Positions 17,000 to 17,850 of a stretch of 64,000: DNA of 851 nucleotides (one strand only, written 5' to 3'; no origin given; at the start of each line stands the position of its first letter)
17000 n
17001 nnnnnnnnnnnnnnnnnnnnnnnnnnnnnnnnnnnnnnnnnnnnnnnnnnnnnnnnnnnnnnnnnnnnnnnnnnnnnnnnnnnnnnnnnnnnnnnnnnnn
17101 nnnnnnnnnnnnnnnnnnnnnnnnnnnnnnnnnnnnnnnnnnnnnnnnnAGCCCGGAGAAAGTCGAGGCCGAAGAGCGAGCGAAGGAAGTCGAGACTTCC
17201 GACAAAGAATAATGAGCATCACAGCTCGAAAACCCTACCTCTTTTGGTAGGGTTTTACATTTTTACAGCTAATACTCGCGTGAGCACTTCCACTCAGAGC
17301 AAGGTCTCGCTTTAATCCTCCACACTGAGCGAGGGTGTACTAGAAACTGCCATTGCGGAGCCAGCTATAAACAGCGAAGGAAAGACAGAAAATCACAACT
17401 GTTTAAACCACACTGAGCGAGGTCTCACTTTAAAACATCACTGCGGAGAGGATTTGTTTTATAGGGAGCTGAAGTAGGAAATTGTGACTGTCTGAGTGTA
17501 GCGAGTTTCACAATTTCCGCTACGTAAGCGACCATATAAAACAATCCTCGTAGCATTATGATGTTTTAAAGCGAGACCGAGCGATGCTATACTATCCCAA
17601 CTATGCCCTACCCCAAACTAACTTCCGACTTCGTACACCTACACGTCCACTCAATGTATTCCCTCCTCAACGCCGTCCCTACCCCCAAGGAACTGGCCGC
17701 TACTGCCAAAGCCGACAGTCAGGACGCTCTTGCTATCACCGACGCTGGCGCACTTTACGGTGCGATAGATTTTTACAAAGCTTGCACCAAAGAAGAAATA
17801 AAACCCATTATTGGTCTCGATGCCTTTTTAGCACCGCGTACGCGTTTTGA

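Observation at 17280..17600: Repeat-rich structured region upstream of dnaE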

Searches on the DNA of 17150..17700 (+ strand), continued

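Call 36: search_rna_families(sources=[L112, L113, L103, L196, L105, L084, L085, L178, L083, L092, L183, L101], threshold=evalue, max_evalue=1)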
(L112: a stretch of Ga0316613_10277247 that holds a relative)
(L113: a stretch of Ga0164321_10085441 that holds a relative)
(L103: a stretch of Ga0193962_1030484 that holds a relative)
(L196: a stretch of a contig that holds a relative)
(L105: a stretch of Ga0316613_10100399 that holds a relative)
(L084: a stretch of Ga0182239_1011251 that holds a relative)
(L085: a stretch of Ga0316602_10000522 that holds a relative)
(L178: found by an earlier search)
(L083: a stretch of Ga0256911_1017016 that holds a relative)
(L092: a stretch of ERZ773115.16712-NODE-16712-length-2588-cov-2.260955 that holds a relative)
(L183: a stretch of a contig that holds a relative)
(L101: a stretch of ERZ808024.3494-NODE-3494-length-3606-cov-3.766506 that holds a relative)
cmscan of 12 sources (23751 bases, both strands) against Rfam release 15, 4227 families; matches with E-value up to 1: 2.
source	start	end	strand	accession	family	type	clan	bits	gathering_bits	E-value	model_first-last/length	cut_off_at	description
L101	183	313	-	RF03940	MIR9563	Gene; miRNA;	-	38.7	90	0.00025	1-127/127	no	MIR9563 microRNA precursor family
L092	2511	2583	-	RF00513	Trp_leader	Cis-reg; leader;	-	23.4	41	0.89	1-100/100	no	Tryptophan operon leader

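Call 57: search_with_rna_model(model_id=R1, sources=[L082, L083, L084, L085, L086, L087, L088, L089, L090, L091, L092, L093, L095, L096, L097, L098, L099, L100, L101, L102, L103, L104, L105, L106, L107, L108, L109, L110, L111, L112, L113, L114, L115, L116, L117, L118, L119, L120, L121, L122, L123, L124, L125, L126, L127, L128, L129, L130, L131, L132, L133, L134, L135, L136, L137, L138, L139, L140, L141, L142, L143, L144, L145, L146, L147, L148, L149, L150, L151, L152, L153, L154, L155, L156, L157, L158, L159, L160, L161, L162, L163, L164, L165, L166, L167, L168, L169, L170, L171, L172, L173, L174, L175, L176, L177, L178, L179, L180, L181, L182], max_evalue=0.01)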
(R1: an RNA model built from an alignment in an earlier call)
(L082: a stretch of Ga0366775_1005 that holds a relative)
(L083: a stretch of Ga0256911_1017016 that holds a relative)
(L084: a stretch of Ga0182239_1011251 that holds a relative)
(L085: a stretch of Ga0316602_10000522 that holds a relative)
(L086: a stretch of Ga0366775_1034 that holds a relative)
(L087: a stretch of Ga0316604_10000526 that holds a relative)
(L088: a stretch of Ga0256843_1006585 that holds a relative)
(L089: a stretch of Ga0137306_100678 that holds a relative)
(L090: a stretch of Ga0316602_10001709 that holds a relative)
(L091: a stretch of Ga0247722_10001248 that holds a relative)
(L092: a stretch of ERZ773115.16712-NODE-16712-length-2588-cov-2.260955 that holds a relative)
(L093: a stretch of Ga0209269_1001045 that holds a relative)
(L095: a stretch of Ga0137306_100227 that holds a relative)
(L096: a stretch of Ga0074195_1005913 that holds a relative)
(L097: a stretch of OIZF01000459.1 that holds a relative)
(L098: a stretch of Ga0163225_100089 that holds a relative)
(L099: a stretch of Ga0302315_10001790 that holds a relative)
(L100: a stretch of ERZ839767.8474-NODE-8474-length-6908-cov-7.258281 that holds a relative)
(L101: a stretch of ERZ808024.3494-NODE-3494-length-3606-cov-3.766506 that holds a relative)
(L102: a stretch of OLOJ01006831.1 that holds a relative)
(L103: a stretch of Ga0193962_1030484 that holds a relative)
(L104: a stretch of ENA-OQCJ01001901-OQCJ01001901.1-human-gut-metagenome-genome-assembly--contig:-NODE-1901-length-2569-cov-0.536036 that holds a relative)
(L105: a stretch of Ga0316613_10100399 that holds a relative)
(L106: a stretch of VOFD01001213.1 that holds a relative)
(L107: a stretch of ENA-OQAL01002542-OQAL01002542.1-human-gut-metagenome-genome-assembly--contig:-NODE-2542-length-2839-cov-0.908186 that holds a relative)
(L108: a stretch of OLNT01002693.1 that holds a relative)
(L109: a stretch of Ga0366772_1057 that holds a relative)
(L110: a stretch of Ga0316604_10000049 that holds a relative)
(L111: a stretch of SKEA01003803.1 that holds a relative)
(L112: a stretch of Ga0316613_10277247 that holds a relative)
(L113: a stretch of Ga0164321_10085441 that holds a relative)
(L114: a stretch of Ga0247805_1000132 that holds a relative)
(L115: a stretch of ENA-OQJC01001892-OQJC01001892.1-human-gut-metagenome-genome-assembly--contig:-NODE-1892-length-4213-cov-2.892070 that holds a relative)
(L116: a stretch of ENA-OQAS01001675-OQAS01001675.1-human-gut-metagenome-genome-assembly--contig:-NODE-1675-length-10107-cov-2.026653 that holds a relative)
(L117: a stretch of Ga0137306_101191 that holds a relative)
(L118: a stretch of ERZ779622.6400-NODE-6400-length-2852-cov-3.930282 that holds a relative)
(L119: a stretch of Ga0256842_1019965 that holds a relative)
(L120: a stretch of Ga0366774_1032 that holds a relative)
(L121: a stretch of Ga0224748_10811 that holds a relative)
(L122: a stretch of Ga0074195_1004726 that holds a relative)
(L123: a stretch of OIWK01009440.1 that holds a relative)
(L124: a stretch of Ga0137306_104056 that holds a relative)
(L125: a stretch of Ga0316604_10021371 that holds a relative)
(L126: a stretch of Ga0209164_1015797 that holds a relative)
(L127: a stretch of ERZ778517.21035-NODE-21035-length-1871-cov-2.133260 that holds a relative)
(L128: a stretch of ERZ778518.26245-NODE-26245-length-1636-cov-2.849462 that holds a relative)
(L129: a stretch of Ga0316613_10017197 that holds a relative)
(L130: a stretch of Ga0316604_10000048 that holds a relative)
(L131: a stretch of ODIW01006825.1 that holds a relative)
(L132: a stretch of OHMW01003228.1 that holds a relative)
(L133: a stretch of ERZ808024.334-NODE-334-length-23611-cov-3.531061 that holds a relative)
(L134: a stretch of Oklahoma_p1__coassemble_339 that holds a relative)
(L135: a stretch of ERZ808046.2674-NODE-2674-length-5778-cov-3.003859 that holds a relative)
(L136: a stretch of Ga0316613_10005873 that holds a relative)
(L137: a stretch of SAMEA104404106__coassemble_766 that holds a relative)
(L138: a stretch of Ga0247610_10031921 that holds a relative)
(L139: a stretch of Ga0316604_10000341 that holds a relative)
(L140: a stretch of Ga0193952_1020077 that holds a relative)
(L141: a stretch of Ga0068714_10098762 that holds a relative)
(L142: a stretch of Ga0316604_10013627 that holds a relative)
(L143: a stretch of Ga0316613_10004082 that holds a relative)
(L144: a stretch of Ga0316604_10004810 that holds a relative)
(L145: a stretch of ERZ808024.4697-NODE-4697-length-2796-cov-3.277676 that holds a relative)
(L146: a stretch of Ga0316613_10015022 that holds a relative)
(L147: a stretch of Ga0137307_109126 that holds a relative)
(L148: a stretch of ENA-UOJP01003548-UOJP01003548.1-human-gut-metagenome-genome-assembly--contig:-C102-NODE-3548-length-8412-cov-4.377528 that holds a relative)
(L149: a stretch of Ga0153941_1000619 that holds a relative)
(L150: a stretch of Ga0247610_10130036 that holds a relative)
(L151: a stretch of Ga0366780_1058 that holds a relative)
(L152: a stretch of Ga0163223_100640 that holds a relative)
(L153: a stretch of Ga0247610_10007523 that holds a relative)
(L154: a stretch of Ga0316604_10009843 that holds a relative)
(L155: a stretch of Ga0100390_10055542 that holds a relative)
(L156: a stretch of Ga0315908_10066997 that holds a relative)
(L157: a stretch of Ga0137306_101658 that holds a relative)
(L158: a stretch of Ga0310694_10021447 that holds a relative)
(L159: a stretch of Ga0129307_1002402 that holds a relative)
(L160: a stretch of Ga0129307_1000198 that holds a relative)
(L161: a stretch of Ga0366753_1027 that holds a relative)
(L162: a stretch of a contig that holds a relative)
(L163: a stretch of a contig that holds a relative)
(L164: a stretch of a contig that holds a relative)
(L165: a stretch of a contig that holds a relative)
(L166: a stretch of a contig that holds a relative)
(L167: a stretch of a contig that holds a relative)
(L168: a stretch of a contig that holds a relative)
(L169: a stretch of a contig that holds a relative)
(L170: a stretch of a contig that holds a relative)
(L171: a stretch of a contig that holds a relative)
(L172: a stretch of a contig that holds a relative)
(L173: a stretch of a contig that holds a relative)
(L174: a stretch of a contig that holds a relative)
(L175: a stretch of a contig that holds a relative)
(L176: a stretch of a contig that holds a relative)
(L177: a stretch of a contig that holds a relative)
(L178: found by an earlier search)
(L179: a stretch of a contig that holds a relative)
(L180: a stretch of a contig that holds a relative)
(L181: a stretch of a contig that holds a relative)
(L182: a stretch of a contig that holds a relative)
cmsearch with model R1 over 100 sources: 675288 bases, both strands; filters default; matches with E-value up to 0.01: 114.
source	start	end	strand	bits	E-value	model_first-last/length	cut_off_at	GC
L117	2739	2887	-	55.1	3.9e-11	1-178/178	no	0.35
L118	246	418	+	54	7.2e-11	1-178/178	no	0.41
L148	4535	4686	-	51.1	3.9e-10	1-178/178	no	0.31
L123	2578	2729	+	51.1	4e-10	1-178/178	no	0.31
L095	12109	12264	-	49.6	9.8e-10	1-178/178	no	0.33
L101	176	316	+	49.5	1e-09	1-178/178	no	0.33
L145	1495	1637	-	48.9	1.4e-09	1-178/178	no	0.35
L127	1733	1871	-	48.2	2.2e-09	29-178/178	5'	0.36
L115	437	582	+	44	2.5e-08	1-178/178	no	0.43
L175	10199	10329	-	43.5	3.3e-08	16-167/178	no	0.36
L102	1040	1184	-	43.4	3.6e-08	1-178/178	no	0.45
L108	266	410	-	43.4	3.6e-08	1-178/178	no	0.45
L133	8290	8444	+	43.3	3.8e-08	1-178/178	no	0.36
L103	1154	1297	+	43.3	3.9e-08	1-178/178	no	0.36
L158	53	203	-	42.8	5e-08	1-178/178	no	0.36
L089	6783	6925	-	42.7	5.4e-08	1-178/178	no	0.36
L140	873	1017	-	42.6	5.6e-08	1-178/178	no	0.28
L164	3699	3886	-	42.6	5.7e-08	1-178/178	no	0.43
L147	3609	3771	-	42.6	5.8e-08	1-178/178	no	0.36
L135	3884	4046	-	42.2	7.2e-08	1-178/178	no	0.34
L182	6708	6844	-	42.1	7.7e-08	1-178/178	no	0.34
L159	13129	13271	-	41.8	9.4e-08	1-178/178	no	0.34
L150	578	707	+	41.7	9.5e-08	16-167/178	no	0.37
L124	7260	7402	-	41.4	1.1e-07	1-178/178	no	0.37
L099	1503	1642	+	41.3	1.2e-07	1-178/178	no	0.48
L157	1330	1459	-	41.1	1.3e-07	16-167/178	no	0.37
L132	6143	6293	-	41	1.4e-07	1-178/178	no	0.42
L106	567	708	+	40.8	1.6e-07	1-178/178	no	0.32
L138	692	843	+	40.1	2.4e-07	1-178/178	no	0.38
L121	1857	1982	+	40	2.6e-07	18-165/178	no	0.36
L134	8341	8521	+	38.9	5.1e-07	1-178/178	no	0.29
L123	2238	2388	-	38.6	6e-07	1-178/178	no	0.41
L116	7864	8010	-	38.4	6.7e-07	1-178/178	no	0.31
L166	1161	1339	-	38.4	6.7e-07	1-178/178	no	0.46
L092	3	143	-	38.3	7.2e-07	1-178/178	no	0.46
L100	3306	3456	+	37.5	1.1e-06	1-178/178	no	0.42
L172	5196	5346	+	37.5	1.1e-06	1-178/178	no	0.42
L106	210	381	-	37.3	1.3e-06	1-178/178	no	0.43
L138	288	443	+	37.2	1.3e-06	1-178/178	no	0.36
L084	834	958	+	36.8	1.7e-06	14-169/178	no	0.37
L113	1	124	+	36.1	2.6e-06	1-178/178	no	0.47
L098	7273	7404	+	35.4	3.8e-06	1-178/178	no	0.36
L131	2628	2721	+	35.2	4.5e-06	44-137/178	no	0.31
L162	889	1030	-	35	4.8e-06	1-178/178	no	0.32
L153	11044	11175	-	34.6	6.1e-06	25-178/178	5'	0.37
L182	7324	7458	+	34.4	6.9e-06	1-178/178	no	0.39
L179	2393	2508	+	33.9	9.1e-06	24-159/178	no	0.36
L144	7565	7682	-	32.9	1.6e-05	23-160/178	no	0.47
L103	968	1109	-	32.8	1.7e-05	1-178/178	no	0.28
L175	6481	6622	-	32.7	1.8e-05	1-178/178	no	0.32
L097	7247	7391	+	32.3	2.3e-05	1-178/178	no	0.35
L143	4078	4231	-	31.8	3.2e-05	1-178/178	no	0.49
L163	4057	4201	+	31.5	3.7e-05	1-178/178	no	0.36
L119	1766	1942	+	31.2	4.5e-05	1-178/178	no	0.37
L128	1060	1108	+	31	4.9e-05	68-118/178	no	0.45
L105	936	1051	-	30.9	5.5e-05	24-159/178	no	0.48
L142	1662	1777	+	30.9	5.5e-05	24-159/178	no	0.48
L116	8199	8346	+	30.8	5.6e-05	1-178/178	no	0.43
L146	3288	3403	-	30.2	8.3e-05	24-159/178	no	0.52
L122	9019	9171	+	30.1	8.4e-05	1-178/178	no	0.46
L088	225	376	+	30.1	8.4e-05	1-178/178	no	0.28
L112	563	715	-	29.9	9.8e-05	1-178/178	no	0.51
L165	289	444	+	29.6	0.00011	1-178/178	no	0.42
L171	1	127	+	29.2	0.00015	1-178/178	no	0.47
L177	1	117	-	29.1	0.00015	1-134/178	3'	0.56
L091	4875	4914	-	28.9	0.00017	69-110/178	no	0.32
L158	5704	5779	-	28.8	0.00018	49-133/178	no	0.3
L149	13251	13333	-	28.8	0.00019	43-138/178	no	0.43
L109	6488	6570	-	28.6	0.00021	47-135/178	no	0.49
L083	1832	1926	+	28.4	0.00023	39-145/178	no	0.42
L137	4894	4935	-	28.3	0.00024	68-111/178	no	0.33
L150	1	119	+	28.2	0.00026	49-178/178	5'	0.37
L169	234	275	-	27.7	0.00035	68-111/178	no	0.36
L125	1274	1389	+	27.7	0.00036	24-159/178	no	0.49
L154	4946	5061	-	27.7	0.00036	24-159/178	no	0.49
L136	4187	4302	-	27.7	0.00036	24-159/178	no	0.49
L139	5050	5165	+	27.7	0.00036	24-159/178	no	0.49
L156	2072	2111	+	27.6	0.00036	69-110/178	no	0.35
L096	449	570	+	27.5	0.00038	1-178/178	no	0.45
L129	3458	3548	-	27.5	0.0004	39-143/178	no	0.47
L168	13230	13269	-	27.4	0.00042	69-110/178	no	0.47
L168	13711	13750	-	27.4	0.00042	69-110/178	no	0.47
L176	2167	2249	+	27.4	0.00042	35-146/178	no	0.53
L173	1403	1482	-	27.3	0.00044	47-135/178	no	0.41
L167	2141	2256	+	27.2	0.00046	24-159/178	no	0.48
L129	417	532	-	27.1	0.00048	24-159/178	no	0.47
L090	4759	4798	-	26.8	0.00059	69-110/178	no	0.43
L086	1643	1725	-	26.7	0.00061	47-135/178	no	0.52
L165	1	109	+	26.7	0.00061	69-178/178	5'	0.41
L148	4844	5042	+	26.7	0.00062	1-178/178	no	0.49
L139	261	343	+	26.6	0.00066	43-138/178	no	0.46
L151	13415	13497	+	26.6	0.00066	47-135/178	no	0.47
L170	4957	5039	+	26.5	0.00072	47-135/178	no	0.49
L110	3968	4082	-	26.3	0.00078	26-157/178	no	0.5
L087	1094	1133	+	26.1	0.00088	69-110/178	no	0.4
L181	271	310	-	26.1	0.00088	69-110/178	no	0.4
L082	12094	12176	+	26.1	0.00089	47-135/178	no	0.51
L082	12364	12446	+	26.1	0.00089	47-135/178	no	0.51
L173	1601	1710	+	26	0.00096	30-153/178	no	0.56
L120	5787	5869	-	25.7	0.0011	47-135/178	no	0.48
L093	476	515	+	25.5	0.0012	69-110/178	no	0.35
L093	4473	4512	+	25.5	0.0012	69-110/178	no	0.35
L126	3317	3356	-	25.5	0.0012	69-110/178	no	0.35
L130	6317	6399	-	25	0.0017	43-138/178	no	0.41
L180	11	63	+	24.9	0.0018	66-119/178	no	0.43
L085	1089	1126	-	24.7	0.002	70-109/178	no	0.42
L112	976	1097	-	24.5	0.0022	1-178/178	no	0.46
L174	8138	8220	-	23.7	0.0037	43-138/178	no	0.43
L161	8319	8401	-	23.5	0.004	39-142/178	no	0.49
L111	7185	7224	-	23.3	0.0045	70-109/178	no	0.28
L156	2313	2429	+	23.2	0.0048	39-142/178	no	0.35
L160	2627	2766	-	23.2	0.005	1-178/178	no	0.32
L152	9620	9657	-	22.5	0.0072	70-109/178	no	0.45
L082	11769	11922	-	22.5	0.0074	1-178/178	no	0.46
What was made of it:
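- These include copies the pattern had not selected (call 57).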
